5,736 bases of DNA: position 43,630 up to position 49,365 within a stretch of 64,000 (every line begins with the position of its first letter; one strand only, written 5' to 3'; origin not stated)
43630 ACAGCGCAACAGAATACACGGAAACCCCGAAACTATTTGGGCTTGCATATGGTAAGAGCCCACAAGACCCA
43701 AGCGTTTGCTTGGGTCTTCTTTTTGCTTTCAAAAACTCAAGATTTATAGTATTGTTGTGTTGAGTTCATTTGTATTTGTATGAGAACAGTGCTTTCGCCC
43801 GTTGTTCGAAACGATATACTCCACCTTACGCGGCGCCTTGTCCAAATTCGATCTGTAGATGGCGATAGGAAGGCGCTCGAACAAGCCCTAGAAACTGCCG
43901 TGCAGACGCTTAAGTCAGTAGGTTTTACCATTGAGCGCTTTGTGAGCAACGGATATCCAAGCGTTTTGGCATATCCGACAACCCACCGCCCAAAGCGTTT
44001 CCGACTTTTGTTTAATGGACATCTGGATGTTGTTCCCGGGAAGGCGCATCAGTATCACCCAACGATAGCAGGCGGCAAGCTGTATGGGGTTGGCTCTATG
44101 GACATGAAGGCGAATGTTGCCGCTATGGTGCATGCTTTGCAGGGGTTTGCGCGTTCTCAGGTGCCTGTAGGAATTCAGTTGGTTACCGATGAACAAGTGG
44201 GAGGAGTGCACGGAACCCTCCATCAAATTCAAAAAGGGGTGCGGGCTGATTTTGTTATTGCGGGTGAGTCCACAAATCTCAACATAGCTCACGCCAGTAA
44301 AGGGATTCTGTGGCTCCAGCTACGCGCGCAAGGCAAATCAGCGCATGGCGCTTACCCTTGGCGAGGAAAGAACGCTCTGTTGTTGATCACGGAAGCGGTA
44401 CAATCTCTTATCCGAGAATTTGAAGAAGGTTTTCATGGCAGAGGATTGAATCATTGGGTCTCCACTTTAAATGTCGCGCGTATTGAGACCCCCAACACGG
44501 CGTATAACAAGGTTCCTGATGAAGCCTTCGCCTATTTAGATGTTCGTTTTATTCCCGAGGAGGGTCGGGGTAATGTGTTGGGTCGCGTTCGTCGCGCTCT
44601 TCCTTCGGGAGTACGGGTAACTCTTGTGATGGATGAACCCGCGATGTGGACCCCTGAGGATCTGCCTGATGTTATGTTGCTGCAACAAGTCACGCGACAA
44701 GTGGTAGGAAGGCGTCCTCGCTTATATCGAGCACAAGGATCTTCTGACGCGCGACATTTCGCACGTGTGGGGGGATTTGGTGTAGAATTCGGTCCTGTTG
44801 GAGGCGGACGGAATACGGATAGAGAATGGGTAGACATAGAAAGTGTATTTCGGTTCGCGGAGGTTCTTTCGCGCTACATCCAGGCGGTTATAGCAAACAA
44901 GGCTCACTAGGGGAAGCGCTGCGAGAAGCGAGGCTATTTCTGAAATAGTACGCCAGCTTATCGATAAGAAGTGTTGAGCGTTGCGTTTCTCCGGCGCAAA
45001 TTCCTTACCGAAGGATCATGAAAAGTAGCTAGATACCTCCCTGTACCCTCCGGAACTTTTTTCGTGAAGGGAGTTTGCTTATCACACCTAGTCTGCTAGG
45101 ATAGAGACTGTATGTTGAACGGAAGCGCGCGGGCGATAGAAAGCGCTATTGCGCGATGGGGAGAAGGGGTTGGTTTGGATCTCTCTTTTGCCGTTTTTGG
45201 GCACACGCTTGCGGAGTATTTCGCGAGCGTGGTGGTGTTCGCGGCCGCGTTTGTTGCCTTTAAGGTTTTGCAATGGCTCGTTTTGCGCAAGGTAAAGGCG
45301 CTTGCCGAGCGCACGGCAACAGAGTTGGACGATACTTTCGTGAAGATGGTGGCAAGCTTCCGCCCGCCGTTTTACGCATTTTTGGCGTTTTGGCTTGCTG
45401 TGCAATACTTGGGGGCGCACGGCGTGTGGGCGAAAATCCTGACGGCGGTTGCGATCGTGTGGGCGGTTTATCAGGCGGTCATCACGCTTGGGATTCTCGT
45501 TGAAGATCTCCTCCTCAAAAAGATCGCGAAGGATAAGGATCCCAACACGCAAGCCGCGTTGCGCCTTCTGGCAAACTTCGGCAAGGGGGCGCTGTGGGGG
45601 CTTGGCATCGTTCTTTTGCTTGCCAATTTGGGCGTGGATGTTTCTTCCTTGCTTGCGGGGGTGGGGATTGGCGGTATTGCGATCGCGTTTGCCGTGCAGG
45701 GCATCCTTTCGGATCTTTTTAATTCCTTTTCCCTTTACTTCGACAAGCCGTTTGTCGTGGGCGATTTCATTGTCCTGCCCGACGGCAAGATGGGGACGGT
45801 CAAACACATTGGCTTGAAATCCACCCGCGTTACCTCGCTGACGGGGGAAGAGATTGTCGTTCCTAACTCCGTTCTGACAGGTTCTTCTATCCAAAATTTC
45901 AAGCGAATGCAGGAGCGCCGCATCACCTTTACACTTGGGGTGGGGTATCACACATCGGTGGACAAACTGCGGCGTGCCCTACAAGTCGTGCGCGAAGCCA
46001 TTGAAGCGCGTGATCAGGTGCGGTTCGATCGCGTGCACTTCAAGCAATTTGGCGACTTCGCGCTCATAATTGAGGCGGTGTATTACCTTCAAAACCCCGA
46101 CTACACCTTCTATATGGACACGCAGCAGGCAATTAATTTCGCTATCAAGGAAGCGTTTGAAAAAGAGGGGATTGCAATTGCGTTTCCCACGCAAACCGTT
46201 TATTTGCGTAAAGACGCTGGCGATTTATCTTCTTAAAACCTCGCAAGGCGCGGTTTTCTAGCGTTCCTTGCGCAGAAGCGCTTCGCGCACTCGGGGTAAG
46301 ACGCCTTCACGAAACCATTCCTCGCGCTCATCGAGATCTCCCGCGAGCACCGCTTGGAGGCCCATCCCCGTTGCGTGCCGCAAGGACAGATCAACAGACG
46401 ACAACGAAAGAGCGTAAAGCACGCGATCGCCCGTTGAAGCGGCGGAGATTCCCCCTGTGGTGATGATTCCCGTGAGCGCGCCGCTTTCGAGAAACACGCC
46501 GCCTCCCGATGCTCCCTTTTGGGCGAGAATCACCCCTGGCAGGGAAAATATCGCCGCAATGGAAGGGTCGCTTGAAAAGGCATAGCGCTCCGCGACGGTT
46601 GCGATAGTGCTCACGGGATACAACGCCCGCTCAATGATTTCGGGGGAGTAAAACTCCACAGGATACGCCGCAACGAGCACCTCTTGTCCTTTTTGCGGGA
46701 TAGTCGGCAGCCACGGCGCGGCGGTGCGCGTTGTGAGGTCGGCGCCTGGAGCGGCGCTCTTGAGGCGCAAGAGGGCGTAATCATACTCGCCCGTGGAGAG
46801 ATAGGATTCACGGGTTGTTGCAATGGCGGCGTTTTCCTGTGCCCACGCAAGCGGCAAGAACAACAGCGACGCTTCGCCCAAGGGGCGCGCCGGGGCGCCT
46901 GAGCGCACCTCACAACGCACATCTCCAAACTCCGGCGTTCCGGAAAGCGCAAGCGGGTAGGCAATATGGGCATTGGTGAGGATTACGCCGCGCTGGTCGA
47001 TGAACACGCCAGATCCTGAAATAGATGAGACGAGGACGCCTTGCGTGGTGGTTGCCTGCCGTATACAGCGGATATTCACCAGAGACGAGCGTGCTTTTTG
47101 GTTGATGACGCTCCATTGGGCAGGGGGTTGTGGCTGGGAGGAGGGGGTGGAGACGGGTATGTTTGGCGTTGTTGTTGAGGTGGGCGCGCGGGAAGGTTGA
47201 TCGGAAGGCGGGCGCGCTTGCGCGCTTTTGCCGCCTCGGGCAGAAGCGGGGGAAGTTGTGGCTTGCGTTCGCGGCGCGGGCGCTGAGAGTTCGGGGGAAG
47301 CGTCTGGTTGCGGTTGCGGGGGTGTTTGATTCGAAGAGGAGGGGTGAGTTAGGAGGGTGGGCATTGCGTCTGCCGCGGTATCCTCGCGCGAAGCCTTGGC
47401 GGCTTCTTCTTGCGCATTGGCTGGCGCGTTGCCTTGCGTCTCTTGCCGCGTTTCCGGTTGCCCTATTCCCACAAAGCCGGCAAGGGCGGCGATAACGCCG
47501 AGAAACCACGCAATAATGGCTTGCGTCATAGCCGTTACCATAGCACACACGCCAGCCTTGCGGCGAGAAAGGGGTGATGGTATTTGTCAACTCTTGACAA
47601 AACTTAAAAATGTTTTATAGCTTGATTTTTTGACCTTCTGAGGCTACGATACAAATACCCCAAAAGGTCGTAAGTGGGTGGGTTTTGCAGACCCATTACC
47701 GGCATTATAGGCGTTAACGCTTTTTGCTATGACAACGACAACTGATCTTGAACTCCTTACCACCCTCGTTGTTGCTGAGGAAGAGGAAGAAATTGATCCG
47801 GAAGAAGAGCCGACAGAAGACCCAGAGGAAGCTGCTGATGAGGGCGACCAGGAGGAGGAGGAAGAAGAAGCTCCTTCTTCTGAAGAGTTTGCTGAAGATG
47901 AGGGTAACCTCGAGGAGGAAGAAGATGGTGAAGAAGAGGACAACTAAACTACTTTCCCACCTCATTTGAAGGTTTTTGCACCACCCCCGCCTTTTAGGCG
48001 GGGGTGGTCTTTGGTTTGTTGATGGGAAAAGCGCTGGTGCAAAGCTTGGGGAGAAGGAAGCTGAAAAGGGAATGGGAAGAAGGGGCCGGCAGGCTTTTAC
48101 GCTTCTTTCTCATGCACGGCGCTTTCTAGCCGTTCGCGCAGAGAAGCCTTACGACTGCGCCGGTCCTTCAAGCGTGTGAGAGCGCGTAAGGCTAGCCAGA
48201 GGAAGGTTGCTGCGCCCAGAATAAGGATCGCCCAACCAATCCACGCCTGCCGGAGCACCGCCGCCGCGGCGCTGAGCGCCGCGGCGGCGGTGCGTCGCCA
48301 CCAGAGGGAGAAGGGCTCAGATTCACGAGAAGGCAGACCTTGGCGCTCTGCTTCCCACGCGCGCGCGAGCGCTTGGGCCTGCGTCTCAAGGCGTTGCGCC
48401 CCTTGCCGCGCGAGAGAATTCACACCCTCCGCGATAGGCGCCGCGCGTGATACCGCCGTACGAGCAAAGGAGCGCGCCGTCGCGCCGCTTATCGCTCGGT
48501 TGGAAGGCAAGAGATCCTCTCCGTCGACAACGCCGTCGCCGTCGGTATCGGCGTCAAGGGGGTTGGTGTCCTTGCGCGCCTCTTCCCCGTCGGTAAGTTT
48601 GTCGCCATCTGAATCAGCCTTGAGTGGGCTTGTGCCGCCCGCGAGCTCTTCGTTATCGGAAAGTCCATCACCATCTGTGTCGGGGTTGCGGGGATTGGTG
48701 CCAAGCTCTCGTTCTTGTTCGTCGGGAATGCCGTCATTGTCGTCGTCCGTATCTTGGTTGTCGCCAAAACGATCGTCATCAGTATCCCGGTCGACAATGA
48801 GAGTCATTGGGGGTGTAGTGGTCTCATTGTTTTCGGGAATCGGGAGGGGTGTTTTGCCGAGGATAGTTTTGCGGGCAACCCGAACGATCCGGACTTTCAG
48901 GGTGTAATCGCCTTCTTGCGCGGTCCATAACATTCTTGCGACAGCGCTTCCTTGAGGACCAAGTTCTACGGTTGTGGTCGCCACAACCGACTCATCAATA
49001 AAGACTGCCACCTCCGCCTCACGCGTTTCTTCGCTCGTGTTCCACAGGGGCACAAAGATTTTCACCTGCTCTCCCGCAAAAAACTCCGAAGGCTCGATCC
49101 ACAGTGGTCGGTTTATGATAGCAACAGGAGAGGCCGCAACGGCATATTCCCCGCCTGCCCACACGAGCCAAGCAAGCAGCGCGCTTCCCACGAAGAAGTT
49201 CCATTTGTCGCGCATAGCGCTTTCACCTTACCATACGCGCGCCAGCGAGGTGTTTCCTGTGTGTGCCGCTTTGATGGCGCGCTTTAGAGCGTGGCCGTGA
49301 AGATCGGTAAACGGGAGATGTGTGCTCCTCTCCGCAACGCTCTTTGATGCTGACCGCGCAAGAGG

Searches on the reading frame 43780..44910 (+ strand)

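Call 52: search_protein_families(library=pfam, proteins=[window:43780-44910:+], max_evalue=0.001)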
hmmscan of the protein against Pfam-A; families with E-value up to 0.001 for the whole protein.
window:43780-44910:+ (376 aa): 2 families
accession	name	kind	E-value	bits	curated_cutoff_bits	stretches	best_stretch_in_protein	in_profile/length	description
PF01546.33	Peptidase_M20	-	9.4e-25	88.2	24.6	1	77-368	1-205/206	Peptidase family M20/M25/M40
PF07687.19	M20_dimer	-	1.8e-14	54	21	1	172-274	2-99/107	Peptidase dimerisation domain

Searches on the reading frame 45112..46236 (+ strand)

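Call 53: search_protein_families(library=pfam, proteins=[window:45112-46236:+], max_evalue=0.001)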
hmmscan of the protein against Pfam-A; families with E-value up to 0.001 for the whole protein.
window:45112-46236:+ (374 aa): 3 families
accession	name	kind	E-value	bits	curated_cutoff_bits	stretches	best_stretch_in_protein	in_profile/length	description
PF00924.24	MS_channel_2nd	-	1.9e-16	60.3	20.2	1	198-265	2-68/68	Mechanosensitive ion channel, beta-domain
PF21082.3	MS_channel_3rd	-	5.5e-14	52.8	21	1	271-356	1-88/88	Mechanosensitive ion channel MscS, C-terminal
PF21088.3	MS_channel_1st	-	1e-06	29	23.1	1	161-196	7-42/42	Mechanosensitive ion channel, transmembrane helices 2/3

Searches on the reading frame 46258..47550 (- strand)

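Call 53: search_protein_families(library=pfam, proteins=[window:46258-47550:-], max_evalue=0.001)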
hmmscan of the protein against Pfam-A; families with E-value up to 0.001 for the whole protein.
window:46258-47550:- (430 aa): 2 families
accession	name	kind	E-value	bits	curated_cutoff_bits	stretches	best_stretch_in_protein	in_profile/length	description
PF13365.12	Trypsin_2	-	5.8e-09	37.3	27.6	1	179-362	1-144/144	Trypsin-like peptidase domain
PF00089.32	Trypsin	-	6.1e-08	33.2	20.6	1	178-373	26-204/220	Trypsin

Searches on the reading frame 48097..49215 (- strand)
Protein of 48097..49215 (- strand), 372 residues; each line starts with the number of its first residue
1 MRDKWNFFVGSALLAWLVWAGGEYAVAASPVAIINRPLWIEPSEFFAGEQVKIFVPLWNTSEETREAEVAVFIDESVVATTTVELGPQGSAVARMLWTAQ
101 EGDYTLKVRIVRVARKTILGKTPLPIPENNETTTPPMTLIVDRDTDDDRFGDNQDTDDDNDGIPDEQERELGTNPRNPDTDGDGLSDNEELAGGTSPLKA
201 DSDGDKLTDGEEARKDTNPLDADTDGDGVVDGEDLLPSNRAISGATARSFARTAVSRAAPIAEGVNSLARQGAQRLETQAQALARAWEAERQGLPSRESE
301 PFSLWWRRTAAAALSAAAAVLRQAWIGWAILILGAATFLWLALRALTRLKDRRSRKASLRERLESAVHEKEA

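Call 53: search_protein_families(library=pfam, proteins=[window:48097-49215:-], max_evalue=0.001)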
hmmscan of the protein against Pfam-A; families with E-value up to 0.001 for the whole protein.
window:48097-49215:- (372 aa): 2 families
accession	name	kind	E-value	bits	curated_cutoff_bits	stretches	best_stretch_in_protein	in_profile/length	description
PF18884.5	TSP3_bac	-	4e-17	62.2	25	2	179-200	1-22/22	Bacterial TSP3 repeat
PF07705.17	CARDB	-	5.1e-05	23.9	22.7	1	41-110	11-83/101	CARDB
